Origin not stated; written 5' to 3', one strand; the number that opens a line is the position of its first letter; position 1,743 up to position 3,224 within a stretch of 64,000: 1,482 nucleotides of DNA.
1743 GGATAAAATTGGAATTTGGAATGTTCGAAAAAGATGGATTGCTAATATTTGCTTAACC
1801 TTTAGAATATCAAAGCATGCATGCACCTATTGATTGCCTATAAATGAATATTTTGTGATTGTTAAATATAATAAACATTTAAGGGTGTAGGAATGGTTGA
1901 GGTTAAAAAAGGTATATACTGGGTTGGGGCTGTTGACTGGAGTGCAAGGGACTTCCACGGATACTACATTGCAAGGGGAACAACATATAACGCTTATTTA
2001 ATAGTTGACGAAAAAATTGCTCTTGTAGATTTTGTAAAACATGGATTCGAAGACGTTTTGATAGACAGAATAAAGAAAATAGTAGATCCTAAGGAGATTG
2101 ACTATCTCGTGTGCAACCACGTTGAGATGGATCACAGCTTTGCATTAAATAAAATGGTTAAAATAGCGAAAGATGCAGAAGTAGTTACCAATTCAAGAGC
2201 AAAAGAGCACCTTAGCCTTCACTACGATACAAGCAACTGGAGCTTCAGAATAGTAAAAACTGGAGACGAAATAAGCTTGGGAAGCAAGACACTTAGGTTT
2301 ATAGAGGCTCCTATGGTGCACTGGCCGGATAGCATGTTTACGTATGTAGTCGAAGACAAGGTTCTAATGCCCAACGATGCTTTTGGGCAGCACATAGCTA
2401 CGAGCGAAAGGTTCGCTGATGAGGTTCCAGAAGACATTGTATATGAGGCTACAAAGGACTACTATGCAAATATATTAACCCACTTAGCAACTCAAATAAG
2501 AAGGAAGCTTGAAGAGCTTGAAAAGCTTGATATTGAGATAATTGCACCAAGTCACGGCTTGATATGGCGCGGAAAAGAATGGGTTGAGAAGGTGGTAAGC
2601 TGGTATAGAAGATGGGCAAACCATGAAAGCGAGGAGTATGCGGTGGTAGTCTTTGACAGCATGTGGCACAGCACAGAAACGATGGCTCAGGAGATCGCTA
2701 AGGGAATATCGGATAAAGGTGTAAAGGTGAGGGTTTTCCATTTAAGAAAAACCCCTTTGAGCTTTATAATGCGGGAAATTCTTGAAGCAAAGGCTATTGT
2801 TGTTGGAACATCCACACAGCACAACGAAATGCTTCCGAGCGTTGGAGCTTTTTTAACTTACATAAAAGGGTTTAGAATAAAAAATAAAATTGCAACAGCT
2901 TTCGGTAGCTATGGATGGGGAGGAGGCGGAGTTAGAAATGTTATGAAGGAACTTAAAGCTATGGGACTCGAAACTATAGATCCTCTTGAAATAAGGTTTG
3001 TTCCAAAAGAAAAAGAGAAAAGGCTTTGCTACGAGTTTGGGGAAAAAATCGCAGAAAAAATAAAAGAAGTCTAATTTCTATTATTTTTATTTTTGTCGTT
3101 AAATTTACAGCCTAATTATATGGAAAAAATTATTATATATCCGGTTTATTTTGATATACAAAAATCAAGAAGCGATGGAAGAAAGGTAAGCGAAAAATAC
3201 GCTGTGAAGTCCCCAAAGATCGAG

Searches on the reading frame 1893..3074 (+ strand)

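Call 15: search_protein_families(library=ncbifam, proteins=[window:1893-3074:+], max_evalue=0.00001)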
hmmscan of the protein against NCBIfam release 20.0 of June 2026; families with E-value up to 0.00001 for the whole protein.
window:1893-3074:+ (393 aa): 8 families
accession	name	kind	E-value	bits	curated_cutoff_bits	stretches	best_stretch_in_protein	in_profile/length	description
NF008887.0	PRK11921.1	equivalog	1.5e-117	392.8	635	1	2-391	3-396/396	anaerobic nitric oxide reductase flavorubredoxin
NF003954.0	PRK05452.1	equivalog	4.5e-107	358.9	711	1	2-389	3-395/479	anaerobic nitric oxide reductase flavorubredoxin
TIGR01753.1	flav_short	equivalog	4.8e-16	59.5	123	1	251-386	2-139/140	flavodoxin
NF004050.0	PRK05569.1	subfamily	4.1e-11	43.4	136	1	252-387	6-140/141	flavodoxin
NF004049.0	PRK05568.1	equivalog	4.2e-11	43.3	206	1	252-388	6-141/142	flavodoxin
NF005246.0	PRK06756.1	subfamily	1.9e-08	34.4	130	1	251-389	5-146/148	flavodoxin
NF000059.1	tet_redox_37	exception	2.1e-08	34.8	225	1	189-266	3-78/108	tetracycline resistance NADPH-dependent oxidoreductase Tet(37)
NF002999.0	PRK03767.1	equivalog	5.5e-06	26.3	141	0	251-283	5-38/200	NAD(P)H:quinone oxidoreductase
